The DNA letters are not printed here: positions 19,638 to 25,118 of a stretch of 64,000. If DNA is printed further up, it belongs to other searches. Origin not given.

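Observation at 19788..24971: A 1727-aa single-polypeptide regulator fusing a Ser/Thr kinase, STAND-like ATPase, TPR, GAF, and a sigma-54 enhancer-binding module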

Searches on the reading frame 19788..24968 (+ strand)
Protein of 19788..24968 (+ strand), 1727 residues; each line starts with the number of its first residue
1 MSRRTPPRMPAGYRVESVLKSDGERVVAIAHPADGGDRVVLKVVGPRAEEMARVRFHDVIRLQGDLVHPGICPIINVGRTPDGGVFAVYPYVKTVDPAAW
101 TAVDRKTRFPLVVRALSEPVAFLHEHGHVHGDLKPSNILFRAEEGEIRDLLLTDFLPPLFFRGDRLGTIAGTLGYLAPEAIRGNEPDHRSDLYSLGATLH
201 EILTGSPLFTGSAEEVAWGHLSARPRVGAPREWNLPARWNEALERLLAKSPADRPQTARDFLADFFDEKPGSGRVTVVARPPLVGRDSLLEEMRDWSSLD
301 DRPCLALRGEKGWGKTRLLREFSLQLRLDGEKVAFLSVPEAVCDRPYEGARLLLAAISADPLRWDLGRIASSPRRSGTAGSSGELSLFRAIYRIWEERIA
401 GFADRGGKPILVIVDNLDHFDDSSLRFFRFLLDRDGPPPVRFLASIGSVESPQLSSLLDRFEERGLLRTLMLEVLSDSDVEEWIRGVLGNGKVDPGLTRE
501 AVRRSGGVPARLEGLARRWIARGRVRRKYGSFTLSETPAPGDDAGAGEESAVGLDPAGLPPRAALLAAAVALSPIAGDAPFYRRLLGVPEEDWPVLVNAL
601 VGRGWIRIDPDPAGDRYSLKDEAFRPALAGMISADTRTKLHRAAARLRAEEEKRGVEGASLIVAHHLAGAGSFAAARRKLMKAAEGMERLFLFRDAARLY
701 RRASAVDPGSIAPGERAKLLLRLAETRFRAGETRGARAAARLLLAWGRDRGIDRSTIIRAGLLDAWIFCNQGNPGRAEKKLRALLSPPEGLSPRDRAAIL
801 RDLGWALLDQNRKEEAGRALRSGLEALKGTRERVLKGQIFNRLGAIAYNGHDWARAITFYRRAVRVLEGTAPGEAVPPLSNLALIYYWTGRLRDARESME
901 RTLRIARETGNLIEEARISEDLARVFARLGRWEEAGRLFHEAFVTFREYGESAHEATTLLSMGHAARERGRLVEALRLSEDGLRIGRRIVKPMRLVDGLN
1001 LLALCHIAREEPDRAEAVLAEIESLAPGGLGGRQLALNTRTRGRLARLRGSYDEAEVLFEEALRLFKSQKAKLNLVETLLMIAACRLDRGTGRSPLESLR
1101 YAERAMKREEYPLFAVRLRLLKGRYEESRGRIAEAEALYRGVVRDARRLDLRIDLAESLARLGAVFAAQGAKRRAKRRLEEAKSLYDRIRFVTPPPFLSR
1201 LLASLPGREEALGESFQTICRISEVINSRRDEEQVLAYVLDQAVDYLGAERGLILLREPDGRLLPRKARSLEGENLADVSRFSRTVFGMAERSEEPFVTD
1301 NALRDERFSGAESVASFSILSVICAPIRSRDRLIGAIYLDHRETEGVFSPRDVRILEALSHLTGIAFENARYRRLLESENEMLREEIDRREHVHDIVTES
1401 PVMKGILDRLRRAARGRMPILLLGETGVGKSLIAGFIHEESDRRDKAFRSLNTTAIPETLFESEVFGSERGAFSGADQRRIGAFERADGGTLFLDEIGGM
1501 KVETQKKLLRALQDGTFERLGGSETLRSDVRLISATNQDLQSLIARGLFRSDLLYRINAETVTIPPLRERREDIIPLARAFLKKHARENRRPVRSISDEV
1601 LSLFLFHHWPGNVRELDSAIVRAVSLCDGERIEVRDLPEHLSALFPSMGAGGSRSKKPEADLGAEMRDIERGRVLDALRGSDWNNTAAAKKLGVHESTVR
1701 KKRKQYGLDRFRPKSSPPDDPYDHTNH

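Call 4: search_protein_families(library=pfam, proteins=[window:19788-24968:+], max_evalue=0.1)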
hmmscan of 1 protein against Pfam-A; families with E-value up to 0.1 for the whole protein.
window:19788-24968:+ (1727 aa): 45 families (the best 25 are shown)
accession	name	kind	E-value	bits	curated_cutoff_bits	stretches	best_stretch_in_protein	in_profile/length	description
PF00158.32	Sigma54_activat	-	1.1e-59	201.3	20.2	1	1396-1561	1-166/168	Sigma-54 interaction domain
PF13424.12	TPR_12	-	6.2e-25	87.6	30.1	5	916-985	3-74/77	Tetratricopeptide repeat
PF25601.1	AAA_lid_14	-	4.9e-24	84.4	27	1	1568-1643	1-76/87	AAA+ ATPase lid domain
PF00069.31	Pkinase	-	8.1e-21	75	31.7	1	33-256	21-253/263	Protein kinase domain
PF14532.12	Sigma54_activ_2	-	2.8e-20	73.4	25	1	1398-1567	2-138/138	Sigma-54 interaction domain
PF13185.12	GAF_2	-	9.3e-19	68.4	28.6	1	1230-1368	2-136/136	GAF domain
PF01590.32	GAF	-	6.1e-17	62.8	22.4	1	1231-1366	1-132/133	GAF domain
PF17874.7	TPR_MalT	-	1.8e-16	60.8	45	1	845-1026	9-191/336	MalT-like TPR region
PF13191.12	AAA_16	-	2.3e-16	61.2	32.6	2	282-441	1-165/167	AAA ATPase domain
PF07719.23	TPR_2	-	5e-16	57.9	27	2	879-906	4-31/34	Tetratricopeptide repeat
PF13374.12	TPR_10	-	2.9e-14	52.9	27.5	2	879-909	5-35/42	Tetratricopeptide repeat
PF14559.12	TPR_19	-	3.3e-11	43.8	25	1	693-749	7-57/68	Tetratricopeptide repeat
PF00515.34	TPR_1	-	1.4e-10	41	27.8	0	1042-1065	7-30/34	Tetratricopeptide repeat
PF13401.12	AAA_22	-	9.9e-10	39.3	27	1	301-434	4-113/130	AAA domain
PF07714.23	PK_Tyr_Ser-Thr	-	2.4e-09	37.3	23.1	1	38-256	30-250/258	Protein tyrosine and serine/threonine kinase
PF02954.25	HTH_8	-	3.5e-08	33.5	22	1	1666-1706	2-42/42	Bacterial regulatory protein, Fis family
PF13384.12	HTH_23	-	0.00012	22.2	24.6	1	1667-1706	3-41/50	Homeodomain-like domain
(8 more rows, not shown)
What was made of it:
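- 24783..24905 (+): Fis-type HTH_8 DNA-binding domain, aa 1666-1706. Call 4.
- On Bacterial enhancer-binding protein (sigma-54 activator): HTH_8 at 1666-1706 (call 4).
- On STAND NTPase, MalT clade: AAA_16 and TPR_MalT (call 4).
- Checked: Pfam domains, all above gathering cut-offs (call 4):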

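Call 5: search_protein_families(library=ncbifam, proteins=[window:19788-24968:+], max_evalue=0.01)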
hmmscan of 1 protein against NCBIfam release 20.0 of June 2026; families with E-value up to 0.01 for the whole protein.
window:19788-24968:+ (1727 aa): 48 families (the best 25 are shown)
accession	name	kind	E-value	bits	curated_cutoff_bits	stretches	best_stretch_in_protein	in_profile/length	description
TIGR01817.1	nifA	equivalog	4.2e-100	336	528.85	1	1215-1694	3-515/534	nif-specific transcriptional activator NifA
NF008469.0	PRK11361.1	equivalog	5.5e-87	292.4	714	1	1375-1709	124-457/461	acetoacetate metabolism transcriptional regulator AtoC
NF038308.1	RNA_repair_RtcR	equivalog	1.7e-86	291.2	650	1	1365-1701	153-506/530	RNA repair transcriptional activator RtcR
NF050807.1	TransRegFlbDCaul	equivalog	9e-84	281.9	750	1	1393-1707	117-439/454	sigma-54-dependent transcriptional regulator FlbD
NF041552.1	TF_PrdR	equivalog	1.7e-83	280.9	795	1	1381-1707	252-577/577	sigma-54 dependent transcriptional regulator PrdR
NF003451.0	PRK05022.1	equivalog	2e-83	280.8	476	1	1316-1708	109-510/512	nitric oxide reductase transcriptional regulator NorR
TIGR01818.1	ntrC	equivalog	1e-82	278.4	558.6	1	1377-1702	115-459/463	nitrogen regulation protein NR(I)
TIGR02915.1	PEP_resp_reg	equivalog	8.4e-82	275.4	502.6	1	1371-1708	117-444/445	PEP-CTERM-box response regulator transcription factor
NF011958.0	PRK15429.1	equivalog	3.1e-78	264.1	830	1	1322-1710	300-688/692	formate hydrogenlyase transcriptional activator FlhA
TIGR02974.1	phageshock_pspF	equivalog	4.7e-74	249.6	443.55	1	1397-1634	2-240/336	phage shock protein operon transcriptional activator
NF049963.1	RespRegFlgRCampy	domain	1.6e-72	244.8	750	1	1381-1707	121-428/429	fla regulon two-component system response regulator FlgR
NF007689.0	PRK10365.1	equivalog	1.6e-72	244.7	760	1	1394-1700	139-436/441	sigma-54-dependent response regulator transcription factor ZraR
NF041906.1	V4R_TF_MobR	exception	6.7e-71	239.4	999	1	1391-1703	229-541/544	phenol degradation transcriptional regulator MobR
NF008085.0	PRK10820.1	equivalog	2.4e-70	237.7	576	1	1390-1712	200-516/520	transcriptional regulator TyrR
NF008176.1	PRK10923.1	equivalog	1.4e-67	228.3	620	1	1386-1642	130-386/469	nitrogen regulation protein NR(I)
TIGR03903.1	TOMM_kin_cyc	equivalog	2e-25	88.9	705.75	2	36-261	3-240/1267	TOMM system kinase/cyclase fusion protein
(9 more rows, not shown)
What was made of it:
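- On NifA (TIGR01817 equivalog): 336 bits against a cut-off of 528.85 (call 5).
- Closest known: TOMM system kinase/cyclase fusion protein. Same: TIGR03903 hits residues 36-261 and more (E 2e-25, call 5).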

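Call 6: find_homologous_proteins(query=window:19788-24968:+, max_evalue=1e-10)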
Query window:19788-24968:+ (1727 aa): 626 proteins with E <= 1e-10 among 8000 candidates; the best 120 are listed.
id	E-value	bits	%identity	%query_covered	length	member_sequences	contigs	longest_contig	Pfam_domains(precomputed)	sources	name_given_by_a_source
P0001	0.0e+0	3821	100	100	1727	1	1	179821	PF13185.13,PF13492.13,PF13401.13,PF13428.13,PF14532.13,PF07728.21,PF13191.13,PF13374.13,PF14559.13,PF07714.24,PF00069.32,PF00158.33,PF17874.8,PF25601.2,PF01590.33,PF02954.26,PF00515.35,PF13424.13,PF07719.24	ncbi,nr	ncbi:MAG: sigma 54-interacting transcriptional regulator [Candidatus Eisenbacteria bacterium]|nr:sig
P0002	0.0e+0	1404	45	99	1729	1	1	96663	PF13185.13,PF13492.13,PF00004.36,PF13401.13,PF14532.13,PF13191.13,PF13374.13,PF14559.13,PF07714.24,PF00069.32,PF00158.33,PF17874.8,PF25601.2,PF01590.33,PF02954.26,PF00515.35,PF13424.13,PF13432.13,PF13181.13,PF07719.24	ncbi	ncbi:MAG: sigma 54-interacting transcriptional regulator [Candidatus Eisenbacteria bacterium]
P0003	0.0e+0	1335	44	100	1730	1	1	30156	PF13185.13,PF13492.13,PF00004.36,PF13401.13,PF14532.13,PF07728.21,PF13191.13,PF13374.13,PF14559.13,PF07714.24,PF00069.32,PF00158.33,PF17874.8,PF25601.2,PF01590.33,PF02954.26,PF00515.35,PF13424.13,PF13181.13,PF07719.24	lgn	-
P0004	0.0e+0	1220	41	99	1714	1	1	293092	PF13185.13,PF25058.2,PF13401.13,PF14532.13,PF07728.21,PF13191.13,PF13374.13,PF07714.24,PF00069.32,PF00158.33,PF17874.8,PF25601.2,PF01590.33,PF02954.26,PF00515.35,PF12895.14,PF13424.13,PF13432.13,PF07719.24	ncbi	-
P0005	1.3e-139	485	27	96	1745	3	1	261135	PF13185.13,PF13176.13,PF13492.13,PF13401.13,PF13428.13,PF14532.13,PF07728.21,PF13191.13,PF13374.13,PF07714.24,PF00069.32,PF00158.33,PF17874.8,PF25601.2,PF01590.33,PF02954.26,PF00515.35,PF12775.14,PF13424.13,PF14938.13,PF13432.13,PF13181.13,PF07719.24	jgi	-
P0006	3.7e-131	457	33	53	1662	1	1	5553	PF13185.13,PF13492.13,PF14532.13,PF13191.13,PF07714.24,PF00069.32,PF00158.33,PF25601.2,PF01590.33,PF02954.26,PF13424.13,PF07719.24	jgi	jgi:Nif-specific regulatory protein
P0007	7.2e-129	449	30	67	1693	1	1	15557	PF07714.24,PF00069.32,PF13185.13,PF00158.33,PF25601.2,PF01590.33,PF02954.26,PF13424.13,PF13492.13,PF14532.13,PF07728.21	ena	-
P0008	1.0e-127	446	29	96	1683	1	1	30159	PF13185.13,PF13176.13,PF13492.13,PF14532.13,PF07728.21,PF13191.13,PF07714.24,PF00069.32,PF00158.33,PF07724.21,PF17874.8,PF25601.2,PF01590.33,PF02954.26,PF00515.35,PF05729.19,PF13424.13,PF07719.24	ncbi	-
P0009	2.9e-126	441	31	60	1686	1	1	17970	PF13185.13,PF13492.13,PF14532.13,PF07728.21,PF17667.8,PF07714.24,PF00069.32,PF00158.33,PF25601.2,PF01590.33,PF02954.26,PF13424.13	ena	-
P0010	2.2e-123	431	30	96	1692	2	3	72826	PF13185.13,PF13492.13,PF14532.13,PF07728.21,PF13191.13,PF07714.24,PF00069.32,PF00158.33,PF17874.8,PF25601.2,PF01590.33,PF02954.26,PF00515.35,PF03109.23,PF13424.13,PF13181.13,PF07719.24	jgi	jgi:transcriptional regulator with GAF, ATPase, and Fis domain/tetratricopeptide (TPR) repeat protei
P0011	4.9e-123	430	29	92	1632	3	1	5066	PF13185.13,PF13414.13,PF13604.13,PF13492.13,PF14532.13,PF07728.21,PF13191.13,PF13374.13,PF07714.24,PF00069.32,PF00158.33,PF07724.21,PF17874.8,PF25601.2,PF01590.33,PF02954.26,PF00515.35,PF18024.8,PF13424.13,PF13181.13,PF07719.24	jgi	jgi:Nif-specific regulatory protein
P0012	5.2e-123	430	32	56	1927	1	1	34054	PF10602.16,PF13431.13,PF13185.13,PF13176.13,PF24885.2,PF13492.13,PF14532.13,PF07728.21,PF13191.13,PF13374.13,PF07714.24,PF00069.32,PF00158.33,PF17874.8,PF25601.2,PF01590.33,PF02954.26,PF00515.35,PF13424.13,PF13432.13,PF13181.13,PF07719.24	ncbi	-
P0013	4.3e-122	427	31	50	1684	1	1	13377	PF13185.13,PF13176.13,PF13492.13,PF13401.13,PF14532.13,PF07728.21,PF13191.13,PF07714.24,PF00069.32,PF00158.33,PF07724.21,PF17874.8,PF25601.2,PF01590.33,PF02954.26,PF00515.35,PF13424.13,PF13432.13,PF07719.24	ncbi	-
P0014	1.9e-119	418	25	97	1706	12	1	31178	PF10602.16,PF13185.13,PF13401.13,PF07728.21,PF13191.13,PF13374.13,PF07714.24,PF00069.32,PF25601.2,PF00515.35,PF05729.19,PF13424.13,PF14938.13,PF07719.24,PF25058.2,PF24885.2,PF13492.13,PF13428.13,PF14532.13,PF00158.33,PF17874.8,PF01590.33,PF02954.26,PF03109.23,PF13181.13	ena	-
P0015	4.2e-119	417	28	97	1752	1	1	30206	PF13185.13,PF13176.13,PF13492.13,PF13401.13,PF14532.13,PF07728.21,PF13191.13,PF07714.24,PF00069.32,PF00158.33,PF25601.2,PF01590.33,PF02954.26,PF00515.35,PF13424.13,PF07719.24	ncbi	ncbi:MAG: sigma 54-interacting transcriptional regulator [bacterium]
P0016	6.2e-119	416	25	99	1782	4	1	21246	PF13185.13,PF13176.13,PF24885.2,PF13492.13,PF00004.36,PF13401.13,PF13428.13,PF14532.13,PF07728.21,PF13191.13,PF13374.13,PF07714.24,PF00069.32,PF00158.33,PF17874.8,PF25601.2,PF01590.33,PF02954.26,PF00515.35,PF03109.23,PF13424.13,PF13181.13,PF07719.24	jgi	jgi:Nif-specific regulatory protein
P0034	4.6e-102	360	36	28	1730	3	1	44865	PF07714.24,PF00069.32,PF13185.13,PF00158.33,PF25601.2,PF01590.33,PF02954.26,PF13492.13,PF14532.13,PF13191.13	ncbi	-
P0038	1.1e-99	353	26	96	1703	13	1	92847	PF13185.13,PF13492.13,PF14532.13,PF07728.21,PF13191.13,PF07714.24,PF00069.32,PF00158.33,PF17874.8,PF25601.2,PF01590.33,PF02954.26,PF13424.13,PF20720.4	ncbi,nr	ncbi:MAG: hypothetical protein DMF52_03255 [Acidobacteria bacterium]|nr:MAG: hypothetical protein DM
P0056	3.5e-93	331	35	29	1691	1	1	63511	PF13185.13,PF13492.13,PF00004.36,PF13401.13,PF14532.13,PF07728.21,PF13191.13,PF07714.24,PF00069.32,PF00158.33,PF25601.2,PF01590.33,PF02954.26,PF05729.19,PF13424.13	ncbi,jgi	ncbi:MAG TPA: sigma 54-interacting transcriptional regulator [Candidatus Eisenbacteria bacterium]|jg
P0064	2.3e-89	318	35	29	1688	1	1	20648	PF13185.13,PF13492.13,PF00004.36,PF13401.13,PF14532.13,PF07728.21,PF13191.13,PF07714.24,PF00069.32,PF00158.33,PF25601.2,PF01590.33,PF02954.26,PF20720.4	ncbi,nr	ncbi:MAG: sigma 54-interacting transcriptional regulator [Candidatus Eisenbacteria bacterium]|nr:sig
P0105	1.1e-68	250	27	94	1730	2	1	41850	PF14559.13,PF07714.24,PF00069.32,PF00158.33,PF17874.8,PF25601.2,PF13424.13,PF14532.13,PF13191.13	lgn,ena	-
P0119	2.2e-55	206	24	80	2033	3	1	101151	PF13185.13,PF13176.13,PF13492.13,PF00512.32,PF13401.13,PF11849.15,PF13191.13,PF13374.13,PF07714.24,PF00069.32,PF17874.8,PF01590.33,PF00515.35,PF03109.23,PF13424.13,PF02518.32,PF13181.13,PF07719.24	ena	-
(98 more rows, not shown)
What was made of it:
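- Closest known: TOMM system kinase/cyclase fusion protein. Same: P0119 has Pkinase, AAA_16, TPR and GAF followed by HisKA-HATPase (call 6).
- Checked: P0002, P0003 and P0004 (1714-1730 aa, 41-45% identity) cover 99-100% of the query (call 6).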

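Call 18: find_encoding_contigs(protein=P0001, flank=10000, max_places=2)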
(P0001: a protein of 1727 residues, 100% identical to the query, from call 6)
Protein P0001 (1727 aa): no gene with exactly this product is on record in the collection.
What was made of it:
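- Tried and rejected: It is not on record (call 18).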
